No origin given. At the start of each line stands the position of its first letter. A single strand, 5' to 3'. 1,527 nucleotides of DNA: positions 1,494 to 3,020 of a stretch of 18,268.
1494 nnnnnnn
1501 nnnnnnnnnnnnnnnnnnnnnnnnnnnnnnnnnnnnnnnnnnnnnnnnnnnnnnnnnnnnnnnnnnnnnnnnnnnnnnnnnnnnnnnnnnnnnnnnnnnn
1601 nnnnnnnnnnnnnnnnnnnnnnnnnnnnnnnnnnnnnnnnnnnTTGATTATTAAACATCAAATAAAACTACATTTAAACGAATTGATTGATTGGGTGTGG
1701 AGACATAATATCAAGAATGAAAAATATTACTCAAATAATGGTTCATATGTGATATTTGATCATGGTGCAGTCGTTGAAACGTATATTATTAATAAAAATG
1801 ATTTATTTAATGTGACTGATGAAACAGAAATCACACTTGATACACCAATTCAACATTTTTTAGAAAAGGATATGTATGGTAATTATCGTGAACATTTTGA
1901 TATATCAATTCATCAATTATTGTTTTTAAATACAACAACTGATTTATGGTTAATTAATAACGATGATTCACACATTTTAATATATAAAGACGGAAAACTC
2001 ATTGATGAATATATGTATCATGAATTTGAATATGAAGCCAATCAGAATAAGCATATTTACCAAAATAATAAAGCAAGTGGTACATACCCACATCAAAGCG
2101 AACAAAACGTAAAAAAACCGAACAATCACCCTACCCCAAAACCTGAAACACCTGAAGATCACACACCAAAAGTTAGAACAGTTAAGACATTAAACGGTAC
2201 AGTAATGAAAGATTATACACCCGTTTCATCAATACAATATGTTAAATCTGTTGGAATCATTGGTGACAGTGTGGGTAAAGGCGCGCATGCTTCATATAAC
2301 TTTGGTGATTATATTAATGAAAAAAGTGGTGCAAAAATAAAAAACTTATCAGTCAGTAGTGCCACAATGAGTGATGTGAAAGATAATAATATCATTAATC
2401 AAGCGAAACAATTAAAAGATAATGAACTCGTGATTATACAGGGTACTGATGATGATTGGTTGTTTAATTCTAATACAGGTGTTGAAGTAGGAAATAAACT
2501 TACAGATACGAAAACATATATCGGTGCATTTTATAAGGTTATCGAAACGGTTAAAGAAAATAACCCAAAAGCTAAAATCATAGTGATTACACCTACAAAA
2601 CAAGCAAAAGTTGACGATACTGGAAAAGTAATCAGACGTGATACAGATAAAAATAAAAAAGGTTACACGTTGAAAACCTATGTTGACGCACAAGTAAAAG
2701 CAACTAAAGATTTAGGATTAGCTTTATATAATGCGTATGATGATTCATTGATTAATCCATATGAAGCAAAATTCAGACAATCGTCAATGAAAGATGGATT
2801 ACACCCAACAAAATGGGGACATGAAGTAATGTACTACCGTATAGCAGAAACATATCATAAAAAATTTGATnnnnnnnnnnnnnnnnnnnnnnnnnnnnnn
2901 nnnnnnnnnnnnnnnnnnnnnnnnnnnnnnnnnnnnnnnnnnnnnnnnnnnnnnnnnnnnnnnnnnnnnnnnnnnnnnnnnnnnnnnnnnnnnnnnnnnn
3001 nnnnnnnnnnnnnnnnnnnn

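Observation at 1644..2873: SGNH/GDSL esterase fused to an unknown N-terminal domain, encoded in the early/replication arm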

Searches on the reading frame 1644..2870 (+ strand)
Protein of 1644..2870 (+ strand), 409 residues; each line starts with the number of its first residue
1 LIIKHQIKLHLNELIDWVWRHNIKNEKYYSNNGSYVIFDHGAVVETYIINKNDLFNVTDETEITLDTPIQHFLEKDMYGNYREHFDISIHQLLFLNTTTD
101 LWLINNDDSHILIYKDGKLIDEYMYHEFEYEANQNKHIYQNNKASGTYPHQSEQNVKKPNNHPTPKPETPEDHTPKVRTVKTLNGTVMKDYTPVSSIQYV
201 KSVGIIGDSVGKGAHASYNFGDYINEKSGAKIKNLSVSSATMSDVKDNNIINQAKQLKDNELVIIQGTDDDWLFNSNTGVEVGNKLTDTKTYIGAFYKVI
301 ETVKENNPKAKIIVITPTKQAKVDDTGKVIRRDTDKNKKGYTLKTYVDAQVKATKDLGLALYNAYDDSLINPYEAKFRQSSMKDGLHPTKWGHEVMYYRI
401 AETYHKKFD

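Call 5: search_protein_families(library=pfam, proteins=[window:1644-2870:+], max_evalue=1)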
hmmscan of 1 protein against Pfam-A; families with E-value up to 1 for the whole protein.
window:1644-2870:+ (409 aa): 5 families
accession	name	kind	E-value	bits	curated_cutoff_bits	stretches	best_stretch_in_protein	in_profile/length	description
PF13472.12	Lipase_GDSL_2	-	1.1e-09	39.5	32.9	1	206-394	2-177/178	GDSL-like Lipase/Acylhydrolase family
PF00657.28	Lipase_GDSL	-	7e-05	23.5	23.6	1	206-399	4-207/208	GDSL-like Lipase/Acylhydrolase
PF18518.7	TcA_RBD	-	0.0084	16.9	32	1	285-349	48-112/132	TcA receptor binding domain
PF16822.11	ALGX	-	0.16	12.1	26.5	0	202-264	203-263/268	SGNH hydrolase-like domain, acetyltransferase AlgX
PF08861.15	DUF1828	-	0.24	12.2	22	0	97-142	9-55/91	Domain of unknown function DUF1828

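Call 6: search_protein_families(library=phrogs, proteins=[window:1644-2870:+], max_evalue=0.01)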
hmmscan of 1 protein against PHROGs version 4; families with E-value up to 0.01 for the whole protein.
window:1644-2870:+ (409 aa): 10 families
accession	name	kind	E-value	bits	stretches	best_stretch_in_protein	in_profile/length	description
phrog_33778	-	head and packaging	6.6e-251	833.3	1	7-409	1-403/403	virion structural protein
phrog_663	-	head and packaging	8e-75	253.5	1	172-407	385-626/628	minor head protein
phrog_5240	-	tail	4.2e-64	218.3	1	175-404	427-665/670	tail fiber protein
phrog_11541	-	unknown function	5e-18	65.8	1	168-401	602-820/832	-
phrog_467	-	unknown function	5.7e-18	66.7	1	1-120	2-133/134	-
phrog_38470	-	unknown function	9.5e-14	51.2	1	186-403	662-887/892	-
phrog_17240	-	unknown function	1e-05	24.8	1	230-403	546-707/821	-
phrog_17955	-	other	0.00034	20.8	1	290-403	87-195/373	esterase/lipase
phrog_1241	-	unknown function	0.0026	18.8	1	1-60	1-67/68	-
phrog_6102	-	moron, auxiliary metabolic gene and host takeover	0.01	15.6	0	201-408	31-229/442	lipase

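Call 9: search_solved_structures(query=window:1644-2870:+, max_evalue=0.01, show_alignments=2)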
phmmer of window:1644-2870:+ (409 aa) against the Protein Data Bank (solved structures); distinct sequences matched with E-value up to 0.01: 3.
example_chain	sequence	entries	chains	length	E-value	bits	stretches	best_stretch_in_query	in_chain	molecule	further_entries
8egr_K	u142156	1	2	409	5.6e-245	816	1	1-409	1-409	SGNH_hydro domain-containing protein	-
6v8i_AE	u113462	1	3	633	2.1e-59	204.9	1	170-406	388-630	Tail-Associated Lysin, gp59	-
7bxd_A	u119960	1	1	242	7.7e-10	41.7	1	229-401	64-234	GDSL-like protein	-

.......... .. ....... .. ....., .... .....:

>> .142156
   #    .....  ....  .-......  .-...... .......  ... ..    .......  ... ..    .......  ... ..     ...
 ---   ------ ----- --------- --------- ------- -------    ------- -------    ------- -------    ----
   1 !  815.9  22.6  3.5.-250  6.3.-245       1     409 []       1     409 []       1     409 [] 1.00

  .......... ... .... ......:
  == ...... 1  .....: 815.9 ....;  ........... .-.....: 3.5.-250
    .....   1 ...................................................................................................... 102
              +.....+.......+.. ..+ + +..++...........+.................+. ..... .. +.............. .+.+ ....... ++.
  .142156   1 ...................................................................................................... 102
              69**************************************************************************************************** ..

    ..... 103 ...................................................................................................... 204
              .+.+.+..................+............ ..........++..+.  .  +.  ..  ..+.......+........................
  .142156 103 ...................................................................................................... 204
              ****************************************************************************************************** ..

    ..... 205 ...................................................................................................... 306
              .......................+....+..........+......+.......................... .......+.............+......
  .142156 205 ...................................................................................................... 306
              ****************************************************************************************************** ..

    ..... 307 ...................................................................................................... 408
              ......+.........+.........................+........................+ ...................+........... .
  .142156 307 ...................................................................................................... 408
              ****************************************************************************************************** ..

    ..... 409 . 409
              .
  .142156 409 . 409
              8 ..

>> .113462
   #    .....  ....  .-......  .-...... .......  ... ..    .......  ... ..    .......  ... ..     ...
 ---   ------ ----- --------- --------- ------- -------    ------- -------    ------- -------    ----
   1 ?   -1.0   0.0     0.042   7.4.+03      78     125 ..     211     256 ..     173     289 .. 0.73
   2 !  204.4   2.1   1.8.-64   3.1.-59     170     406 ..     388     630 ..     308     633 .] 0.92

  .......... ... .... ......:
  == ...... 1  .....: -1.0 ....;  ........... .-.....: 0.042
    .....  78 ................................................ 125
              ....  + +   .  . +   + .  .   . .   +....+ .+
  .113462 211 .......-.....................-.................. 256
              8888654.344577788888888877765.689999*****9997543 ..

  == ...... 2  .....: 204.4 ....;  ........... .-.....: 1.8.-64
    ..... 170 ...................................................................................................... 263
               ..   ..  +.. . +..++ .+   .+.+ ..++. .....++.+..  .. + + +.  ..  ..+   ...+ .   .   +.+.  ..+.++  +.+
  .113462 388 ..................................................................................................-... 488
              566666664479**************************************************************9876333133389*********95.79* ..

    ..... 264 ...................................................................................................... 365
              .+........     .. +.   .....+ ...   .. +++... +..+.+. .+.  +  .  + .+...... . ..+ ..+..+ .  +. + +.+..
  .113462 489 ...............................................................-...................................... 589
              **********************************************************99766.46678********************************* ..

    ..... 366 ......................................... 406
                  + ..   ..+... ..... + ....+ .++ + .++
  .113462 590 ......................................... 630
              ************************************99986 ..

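Call 24: find_homologous_proteins(query=window:1644-2870:+, max_evalue=0.001)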
Query window:1644-2870:+ (409 aa): 100 proteins with E <= 0.001 among 3384 candidates.
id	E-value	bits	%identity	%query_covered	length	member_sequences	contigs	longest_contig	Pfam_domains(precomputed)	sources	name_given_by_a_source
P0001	1.0e-249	847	90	100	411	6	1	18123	PF13472.13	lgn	-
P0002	8.0e-240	814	87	100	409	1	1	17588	PF13472.13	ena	-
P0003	8.9e-240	814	87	100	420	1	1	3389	PF13472.13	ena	-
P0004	2.3e-239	812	86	100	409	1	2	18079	PF13472.13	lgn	-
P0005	3.2e-239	812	87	100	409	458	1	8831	PF13472.13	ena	-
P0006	3.8e-239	812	87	100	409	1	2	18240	PF13472.13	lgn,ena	-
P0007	3.9e-238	808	86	100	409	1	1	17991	PF13472.13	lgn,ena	-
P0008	4.3e-238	808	86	100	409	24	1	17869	PF13472.13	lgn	-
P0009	5.9e-238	808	87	100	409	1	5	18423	PF13472.13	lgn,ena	-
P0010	2.6e-237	806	86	100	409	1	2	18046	PF13472.13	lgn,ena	-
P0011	2.8e-237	806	86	100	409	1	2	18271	PF13472.13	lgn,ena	-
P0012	2.3e-236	803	86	100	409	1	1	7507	PF13472.13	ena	-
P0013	9.2e-204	695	86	87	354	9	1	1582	PF13472.13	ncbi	ncbi:MAG: SGNH/GDSL hydrolase family protein, partial [Gemella sp.]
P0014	7.8e-198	676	73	100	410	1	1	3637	PF13472.13,PF00657.29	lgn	-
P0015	1.3e-167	576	64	100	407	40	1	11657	PF13472.13,PF00657.29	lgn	-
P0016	1.5e-166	573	65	100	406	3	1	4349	PF13472.13,PF00657.29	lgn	-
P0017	6.0e-166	571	64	100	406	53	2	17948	PF13472.13,PF00657.29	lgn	-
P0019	2.4e-63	233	48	60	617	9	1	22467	PF24650.2,PF06605.19,PF13472.13,PF00657.29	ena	-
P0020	5.4e-63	232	49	56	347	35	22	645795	PF13472.13,PF00657.29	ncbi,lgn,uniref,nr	ncbi:SGNH/GDSL hydrolase family protein [Staphylococcus pseudintermedius]|uniref:SGNH/GDSL hydrolase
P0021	6.6e-62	228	49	56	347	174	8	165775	PF13472.13,PF00657.29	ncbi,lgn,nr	ncbi:SGNH/GDSL hydrolase family protein [Staphylococcus pseudintermedius]|nr:SGNH/GDSL hydrolase fam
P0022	8.6e-62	228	47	60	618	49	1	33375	PF24650.2,PF06605.19,PF13472.13,PF00657.29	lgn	-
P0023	3.5e-61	226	46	60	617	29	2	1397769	PF24650.2,PF06605.19,PF13472.13,PF00657.29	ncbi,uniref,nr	ncbi:SGNH/GDSL hydrolase family protein [Staphylococcus xylosus]|uniref:SGNH/GDSL hydrolase family p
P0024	4.4e-61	225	47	57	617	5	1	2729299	PF24650.2,PF06605.19,PF13472.13,PF00657.29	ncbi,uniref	ncbi:SGNH/GDSL hydrolase family protein [Staphylococcus equorum]|uniref:SGNH/GDSL hydrolase family p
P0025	1.6e-60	224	48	56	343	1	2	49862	PF13472.13,PF00657.29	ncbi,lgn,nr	ncbi:TPA: SGNH/GDSL hydrolase family protein [Staphylococcus delphini]|nr:SGNH/GDSL hydrolase family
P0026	4.3e-60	222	47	55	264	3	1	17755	PF13472.13,PF00657.29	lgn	-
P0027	6.5e-60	222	48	56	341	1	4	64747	PF13472.13,PF00657.29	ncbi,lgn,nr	ncbi:TPA: SGNH/GDSL hydrolase family protein [Staphylococcus delphini]|nr:SGNH/GDSL hydrolase family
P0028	8.6e-60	221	49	56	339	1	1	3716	PF13472.13,PF00657.29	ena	-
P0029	1.3e-59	221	46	60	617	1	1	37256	PF24650.2,PF06605.19,PF13472.13,PF00657.29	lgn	-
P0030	1.3e-59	220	46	60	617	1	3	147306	PF24650.2,PF06605.19,PF13472.13,PF00657.29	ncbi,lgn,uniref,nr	ncbi:peptidase [Staphylococcus xylosus]|uniref:SGNH/GDSL hydrolase family protein n=1 Tax=Staphyloco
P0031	1.4e-59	220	46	60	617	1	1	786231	PF24650.2,PF06605.19,PF13472.13,PF00657.29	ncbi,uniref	ncbi:SGNH/GDSL hydrolase family protein [Staphylococcus shinii]|uniref:SGNH/GDSL hydrolase family pr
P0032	1.5e-59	220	49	56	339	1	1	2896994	PF13472.13,PF00657.29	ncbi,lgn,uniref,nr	ncbi:SGNH/GDSL hydrolase family protein [Staphylococcus ursi]|uniref:SGNH/GDSL hydrolase family prot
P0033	1.6e-59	220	46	60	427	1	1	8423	PF06605.19,PF13472.13,PF00657.29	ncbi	-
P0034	1.8e-59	220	46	60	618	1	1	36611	PF24650.2,PF06605.19,PF13472.13,PF00657.29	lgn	-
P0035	1.8e-59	220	46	60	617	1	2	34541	PF24650.2,PF06605.19,PF13472.13,PF00657.29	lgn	-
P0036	2.5e-59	220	46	60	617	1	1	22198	PF24650.2,PF06605.19,PF13472.13,PF00657.29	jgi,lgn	jgi:lysophospholipase L1-like esterase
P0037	2.7e-59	220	46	60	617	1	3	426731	PF24650.2,PF06605.19,PF13472.13,PF00657.29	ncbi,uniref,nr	ncbi:peptidase [Staphylococcus xylosus]|uniref:SGNH/GDSL hydrolase family protein n=1 Tax=Staphyloco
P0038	2.7e-59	220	46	60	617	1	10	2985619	PF24650.2,PF06605.19,PF13472.13,PF00657.29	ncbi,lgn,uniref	ncbi:SGNH/GDSL hydrolase family protein [Staphylococcus shinii]|uniref:SGNH/GDSL hydrolase family pr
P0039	2.7e-59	219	46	60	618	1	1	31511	PF24650.2,PF06605.19,PF13472.13,PF00657.29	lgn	-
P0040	3.1e-59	219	46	60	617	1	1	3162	PF24650.2,PF06605.19,PF13472.13,PF00657.29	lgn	-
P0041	3.1e-59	219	46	60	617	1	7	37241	PF24650.2,PF06605.19,PF13472.13,PF00657.29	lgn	-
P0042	3.5e-59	219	46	60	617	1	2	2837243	PF24650.2,PF06605.19,PF13472.13,PF00657.29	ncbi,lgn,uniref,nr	ncbi:SGNH/GDSL hydrolase family protein [Staphylococcus xylosus]|uniref:SGNH/GDSL hydrolase family p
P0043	3.9e-59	219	46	60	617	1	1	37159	PF24650.2,PF06605.19,PF13472.13,PF00657.29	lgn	-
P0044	4.4e-59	219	46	60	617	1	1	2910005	PF24650.2,PF06605.19,PF13472.13,PF00657.29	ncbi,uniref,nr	ncbi:peptidase [Staphylococcus xylosus]|uniref:SGNH/GDSL hydrolase family protein n=1 Tax=Staphyloco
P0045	4.6e-59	219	46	60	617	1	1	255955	PF24650.2,PF06605.19,PF13472.13,PF00657.29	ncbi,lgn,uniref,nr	ncbi:SGNH/GDSL hydrolase family protein [Staphylococcus xylosus]|uniref:SGNH/GDSL hydrolase family p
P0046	6.1e-59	218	43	68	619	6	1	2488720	PF24650.2,PF06605.19,PF13472.13,PF00657.29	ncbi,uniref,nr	ncbi:phage tail protein [Staphylococcus agnetis]|uniref:SGNH/GDSL hydrolase family protein n=1 Tax=S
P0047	1.0e-58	218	47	57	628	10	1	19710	PF24650.2,PF06605.19,PF13472.13,PF00657.29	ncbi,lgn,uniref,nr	ncbi:SGNH/GDSL hydrolase family protein [Staphylococcus aureus]|uniref:SGNH/GDSL hydrolase family pr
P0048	2.3e-58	216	41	72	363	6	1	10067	PF13472.13,PF00657.29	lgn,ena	-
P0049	2.4e-58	216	46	60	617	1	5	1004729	PF24650.2,PF06605.19,PF13472.13,PF00657.29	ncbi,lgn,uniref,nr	ncbi:SGNH/GDSL hydrolase family protein [Staphylococcus shinii]|uniref:SGNH/GDSL hydrolase family pr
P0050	3.7e-58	216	48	56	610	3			PF24650.2,PF06605.19,PF13472.13,PF00657.29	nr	nr:SGNH/GDSL hydrolase family protein [Staphylococcus coagulans]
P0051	4.5e-58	215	43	70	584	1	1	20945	PF24650.2,PF06605.19,PF13472.13,PF00657.29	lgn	-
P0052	6.8e-58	215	43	70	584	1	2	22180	PF24650.2,PF06605.19,PF13472.13,PF00657.29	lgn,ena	-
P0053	7.2e-58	215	46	55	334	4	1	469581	PF13472.13,PF00657.29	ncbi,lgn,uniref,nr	ncbi:SGNH/GDSL hydrolase family protein [Staphylococcus lentus]|uniref:SGNH/GDSL hydrolase family pr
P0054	8.8e-58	215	43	70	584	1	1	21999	PF24650.2,PF06605.19,PF13472.13,PF00657.29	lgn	-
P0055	1.6e-57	214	48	56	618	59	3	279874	PF24650.2,PF06605.19,PF13472.13,PF00657.29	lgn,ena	-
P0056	2.0e-57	213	41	70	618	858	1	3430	PF24650.2,PF06605.19,PF13472.13,PF00657.29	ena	-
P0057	2.2e-57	213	43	70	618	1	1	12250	PF24650.2,PF06605.19,PF13472.13,PF00657.29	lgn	-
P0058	2.5e-57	213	43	70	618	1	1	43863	PF24650.2,PF06605.19,PF13472.13,PF00657.29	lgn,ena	-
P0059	2.8e-57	213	43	70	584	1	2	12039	PF24650.2,PF06605.19,PF13472.13,PF00657.29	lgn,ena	-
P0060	2.9e-57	213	43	70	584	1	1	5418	PF24650.2,PF06605.19,PF13472.13,PF00657.29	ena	-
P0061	3.2e-57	213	43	70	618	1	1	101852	PF24650.2,PF06605.19,PF13472.13,PF00657.29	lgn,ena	-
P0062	5.3e-57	212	43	70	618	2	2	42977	PF24650.2,PF06605.19,PF13472.13,PF00657.29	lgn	-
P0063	7.8e-57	211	43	70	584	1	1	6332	PF24650.2,PF06605.19,PF13472.13,PF00657.29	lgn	-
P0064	8.2e-57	211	48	56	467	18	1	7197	PF06605.19,PF13472.13,PF00657.29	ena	-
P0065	1.1e-56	211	42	70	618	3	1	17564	PF24650.2,PF06605.19,PF13472.13,PF00657.29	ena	-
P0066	1.1e-56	211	47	56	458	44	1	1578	PF06605.19,PF13472.13,PF00657.29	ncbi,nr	ncbi:MAG: SGNH/GDSL hydrolase family protein, partial [Staphylococcus warneri]|nr:SGNH/GDSL hydrolas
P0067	1.2e-56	211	47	56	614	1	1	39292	PF24650.2,PF06605.19,PF13472.13,PF00657.29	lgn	-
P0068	2.8e-56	210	41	70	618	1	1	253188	PF24650.2,PF06605.19,PF13472.13,PF00657.29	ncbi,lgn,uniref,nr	ncbi:SGNH/GDSL hydrolase family protein [Staphylococcus epidermidis]|uniref:SGNH/GDSL hydrolase fami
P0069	3.0e-56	209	48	56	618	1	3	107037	PF24650.2,PF06605.19,PF13472.13,PF00657.29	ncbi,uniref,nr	ncbi:SGNH/GDSL hydrolase family protein [Staphylococcus hominis]|uniref:SGNH/GDSL hydrolase family p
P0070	5.8e-56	209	48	56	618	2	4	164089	PF24650.2,PF06605.19,PF13472.13,PF00657.29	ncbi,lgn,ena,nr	ncbi:phage tail protein [Staphylococcus epidermidis]|nr:phage tail protein [Staphylococcus epidermid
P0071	7.4e-56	208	47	56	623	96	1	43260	PF24650.2,PF26674.1,PF06605.19,PF13472.13,PF00657.29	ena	-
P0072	1.9e-55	207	47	56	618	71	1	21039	PF24650.2,PF06605.19,PF13472.13,PF00657.29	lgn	-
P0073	3.5e-55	206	41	70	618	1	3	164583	PF24650.2,PF06605.19,PF13472.13,PF00657.29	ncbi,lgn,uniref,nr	ncbi:SGNH/GDSL hydrolase family protein [Staphylococcus epidermidis]|uniref:SGNH/GDSL hydrolase fami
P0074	7.4e-55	205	40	72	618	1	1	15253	PF24650.2,PF06605.19,PF13472.13,PF00657.29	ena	-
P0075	2.2e-54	203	40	70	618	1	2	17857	PF24650.2,PF06605.19,PF13472.13,PF00657.29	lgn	-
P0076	4.6e-54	202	46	55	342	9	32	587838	PF13472.13,PF00657.29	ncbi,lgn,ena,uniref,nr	ncbi:SGNH/GDSL hydrolase family protein [Staphylococcus haemolyticus]|uniref:SGNH/GDSL hydrolase fam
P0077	4.6e-54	202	45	57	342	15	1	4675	PF13472.13,PF00657.29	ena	-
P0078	1.3e-53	201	47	56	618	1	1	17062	PF24650.2,PF06605.19,PF13472.13,PF00657.29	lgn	-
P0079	2.4e-53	200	41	70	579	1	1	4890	PF24650.2,PF06605.19,PF13472.13,PF00657.29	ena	-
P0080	3.3e-53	199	45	56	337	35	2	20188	PF13472.13,PF00657.29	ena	-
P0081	3.4e-53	199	46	57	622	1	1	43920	PF24650.2,PF06605.19,PF13472.13,PF00657.29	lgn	-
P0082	3.4e-53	199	40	65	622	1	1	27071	PF24650.2,PF06605.19,PF13472.13,PF00657.29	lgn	-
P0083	5.3e-53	199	46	57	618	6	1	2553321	PF24650.2,PF06605.19,PF13472.13,PF00657.29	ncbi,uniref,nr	ncbi:SGNH/GDSL hydrolase family protein [Staphylococcus coagulans]|uniref:SGNH/GDSL hydrolase family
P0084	3.1e-52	196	41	59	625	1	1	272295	PF24650.2,PF06605.19,PF13472.13,PF00657.29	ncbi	ncbi:SGNH/GDSL hydrolase family protein [Staphylococcus xylosus]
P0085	8.1e-52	195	45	56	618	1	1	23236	PF24650.2,PF06605.19,PF13472.13,PF00657.29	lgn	-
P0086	3.1e-50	190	44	57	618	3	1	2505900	PF24650.2,PF06605.19,PF13472.13,PF00657.29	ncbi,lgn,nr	ncbi:phage tail protein [Staphylococcus sp. NRL 19/737]|nr:SGNH/GDSL hydrolase family protein [Staph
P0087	2.6e-49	187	43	55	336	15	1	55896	PF13472.13,PF00657.29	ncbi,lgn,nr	ncbi:SGNH/GDSL hydrolase family protein [Bacillus subtilis]|nr:SGNH/GDSL hydrolase family protein [B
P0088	8.7e-49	185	42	55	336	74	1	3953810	PF13472.13,PF00657.29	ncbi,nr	ncbi:SGNH/GDSL hydrolase family protein [Bacillus velezensis]|nr:SGNH/GDSL hydrolase family protein 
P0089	9.2e-46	175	40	55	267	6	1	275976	PF13472.13,PF00657.29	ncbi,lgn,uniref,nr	ncbi:SGNH/GDSL hydrolase family protein [Bacillus sp. YC2]|uniref:SGNH/GDSL hydrolase family protein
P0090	2.4e-42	164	40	54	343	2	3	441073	PF13472.13,PF00657.29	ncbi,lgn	ncbi:SGNH/GDSL hydrolase family protein [Enterococcus faecium]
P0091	1.4e-41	161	40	54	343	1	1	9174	PF13472.13,PF00657.29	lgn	-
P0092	2.8e-40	157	44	52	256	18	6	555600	PF13472.13,PF00657.29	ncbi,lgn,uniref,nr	ncbi:SGNH/GDSL hydrolase family protein [Leuconostoc holzapfelii]|uniref:SGNH/GDSL hydrolase family 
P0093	6.8e-40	156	44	51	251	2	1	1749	PF13472.13,PF00657.29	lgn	-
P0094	1.5e-38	151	43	51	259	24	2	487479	PF13472.13,PF00657.29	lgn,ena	-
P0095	5.7e-38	149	42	52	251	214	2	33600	PF13472.13,PF00657.29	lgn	-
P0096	1.4e-35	141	35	67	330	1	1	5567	PF13472.13,PF00657.29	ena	-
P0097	2.4e-34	137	37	60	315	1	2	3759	PF13472.13,PF00657.29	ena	-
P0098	1.2e-33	135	37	60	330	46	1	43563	PF13472.13,PF00657.29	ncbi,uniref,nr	ncbi:SGNH/GDSL hydrolase family protein [Lactiplantibacillus plantarum]|uniref:SGNH/GDSL hydrolase f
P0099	7.4e-32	129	37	56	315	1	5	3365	PF13472.13,PF00657.29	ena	-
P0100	1.2e-31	128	37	56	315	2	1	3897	PF13472.13,PF00657.29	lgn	-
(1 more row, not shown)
